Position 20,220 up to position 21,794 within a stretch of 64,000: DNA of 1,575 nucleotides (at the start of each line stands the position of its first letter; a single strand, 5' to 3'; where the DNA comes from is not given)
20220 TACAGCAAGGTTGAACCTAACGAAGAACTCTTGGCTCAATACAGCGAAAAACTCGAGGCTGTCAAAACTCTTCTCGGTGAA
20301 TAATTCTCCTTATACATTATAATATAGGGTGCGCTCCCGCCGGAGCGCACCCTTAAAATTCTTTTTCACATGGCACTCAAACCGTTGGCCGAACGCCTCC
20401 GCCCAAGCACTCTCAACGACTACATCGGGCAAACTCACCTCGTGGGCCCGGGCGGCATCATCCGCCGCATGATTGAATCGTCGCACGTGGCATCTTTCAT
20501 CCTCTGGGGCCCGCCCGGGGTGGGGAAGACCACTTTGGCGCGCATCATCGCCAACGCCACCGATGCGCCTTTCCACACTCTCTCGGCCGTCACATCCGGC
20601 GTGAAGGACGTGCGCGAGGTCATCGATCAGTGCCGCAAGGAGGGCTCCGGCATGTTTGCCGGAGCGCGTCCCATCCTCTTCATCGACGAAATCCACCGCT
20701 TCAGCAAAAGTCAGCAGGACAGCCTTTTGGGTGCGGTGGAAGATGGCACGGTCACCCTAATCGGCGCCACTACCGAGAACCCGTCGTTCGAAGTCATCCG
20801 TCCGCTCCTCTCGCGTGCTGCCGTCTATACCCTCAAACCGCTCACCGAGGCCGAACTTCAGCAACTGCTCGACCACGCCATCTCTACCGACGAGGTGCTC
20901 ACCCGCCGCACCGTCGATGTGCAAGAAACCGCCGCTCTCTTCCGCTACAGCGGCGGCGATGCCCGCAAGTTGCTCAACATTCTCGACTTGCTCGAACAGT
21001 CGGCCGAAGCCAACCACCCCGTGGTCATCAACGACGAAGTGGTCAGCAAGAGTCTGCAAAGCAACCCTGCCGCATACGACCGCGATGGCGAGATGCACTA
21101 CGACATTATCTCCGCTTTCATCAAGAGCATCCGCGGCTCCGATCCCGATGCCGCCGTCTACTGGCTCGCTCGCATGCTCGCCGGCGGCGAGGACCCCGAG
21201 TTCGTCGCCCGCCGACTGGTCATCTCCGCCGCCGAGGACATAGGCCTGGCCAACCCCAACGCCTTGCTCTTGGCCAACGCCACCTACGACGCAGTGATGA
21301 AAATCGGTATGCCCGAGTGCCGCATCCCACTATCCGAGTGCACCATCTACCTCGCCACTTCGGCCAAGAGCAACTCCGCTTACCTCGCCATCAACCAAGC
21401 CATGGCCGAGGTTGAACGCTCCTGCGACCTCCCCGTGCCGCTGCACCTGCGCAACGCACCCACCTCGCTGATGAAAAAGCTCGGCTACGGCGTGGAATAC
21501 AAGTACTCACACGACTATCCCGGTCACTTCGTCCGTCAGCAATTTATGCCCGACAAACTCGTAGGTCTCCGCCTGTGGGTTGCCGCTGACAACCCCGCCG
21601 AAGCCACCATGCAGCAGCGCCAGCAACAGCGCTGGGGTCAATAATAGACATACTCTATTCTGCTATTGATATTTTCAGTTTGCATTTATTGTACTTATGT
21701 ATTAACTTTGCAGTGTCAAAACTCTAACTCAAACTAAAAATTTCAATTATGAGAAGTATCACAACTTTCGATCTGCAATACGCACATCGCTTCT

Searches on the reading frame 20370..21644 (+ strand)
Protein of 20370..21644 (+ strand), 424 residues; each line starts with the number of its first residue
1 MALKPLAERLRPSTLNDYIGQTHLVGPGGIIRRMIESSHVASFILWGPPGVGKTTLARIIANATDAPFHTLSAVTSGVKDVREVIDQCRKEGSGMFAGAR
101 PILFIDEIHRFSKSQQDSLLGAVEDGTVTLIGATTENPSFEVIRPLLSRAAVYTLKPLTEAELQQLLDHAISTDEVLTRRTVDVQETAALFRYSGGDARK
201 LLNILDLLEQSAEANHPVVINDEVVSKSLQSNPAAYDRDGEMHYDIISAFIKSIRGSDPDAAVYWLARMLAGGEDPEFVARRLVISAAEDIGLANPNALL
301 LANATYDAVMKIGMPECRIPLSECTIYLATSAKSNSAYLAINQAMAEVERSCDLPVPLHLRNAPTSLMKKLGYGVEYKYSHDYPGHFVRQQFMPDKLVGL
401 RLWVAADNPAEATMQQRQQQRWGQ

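Call 75: find_encoding_contigs(protein=window:20370-21644:+, flank=10000, max_places=1)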
Protein window:20370-21644:+ (424 aa): 2 contigs read that carry it; 1 place shown.
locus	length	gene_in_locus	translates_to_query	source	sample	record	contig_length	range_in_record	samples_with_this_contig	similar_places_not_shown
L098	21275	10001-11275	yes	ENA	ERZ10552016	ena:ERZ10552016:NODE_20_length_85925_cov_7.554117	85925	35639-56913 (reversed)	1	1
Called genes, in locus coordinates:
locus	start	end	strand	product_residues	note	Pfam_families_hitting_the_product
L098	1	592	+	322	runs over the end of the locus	PF02588:YitT_membrane, PF19700:DUF6198 (weak), PF10035:DUF2179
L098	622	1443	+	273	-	PF01148:CTP_transf_1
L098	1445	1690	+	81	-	PF02927:CelD_N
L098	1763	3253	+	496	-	PF00759:Glyco_hydro_9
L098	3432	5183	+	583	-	PF02878:PGM_PMM_I, PF02879:PGM_PMM_II, PF02880:PGM_PMM_III, PF00408:PGM_PMM_IV (weak)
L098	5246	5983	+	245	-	PF00849:PseudoU_synth_2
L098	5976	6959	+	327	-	PF00551:Formyl_trans_N, PF02911:Formyl_trans_C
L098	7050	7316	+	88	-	-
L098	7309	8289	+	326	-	PF12849:PBP_like_2, PF13531:SBP_bac_11 (weak)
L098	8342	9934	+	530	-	PF00515:TPR_1 (faint), PF07719:TPR_2 (faint), PF13174:TPR_6 (faint), PF13424:TPR_12 (faint), PF13428:TPR_14 (faint), PF14559:TPR_19 (faint), PF13432:TPR_16 (weak)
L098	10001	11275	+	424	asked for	PF05496:RuvB_N, PF00158:Sigma54_activat (faint), PF13173:AAA_14 (weak), PF13401:AAA_22 (faint), PF00004:AAA, PF07728:AAA_5 (weak), PF16193:AAA_assoc_2, PF12002:MgsA_C, +1 more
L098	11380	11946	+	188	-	PF01242:PTPS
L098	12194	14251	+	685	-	PF00069:Pkinase, PF07714:PK_Tyr_Ser-Thr, PF06293:Kdo, PF23310:TPR_27 (faint), PF08238:Sel1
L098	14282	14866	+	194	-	PF00484:Pro_CA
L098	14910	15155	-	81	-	-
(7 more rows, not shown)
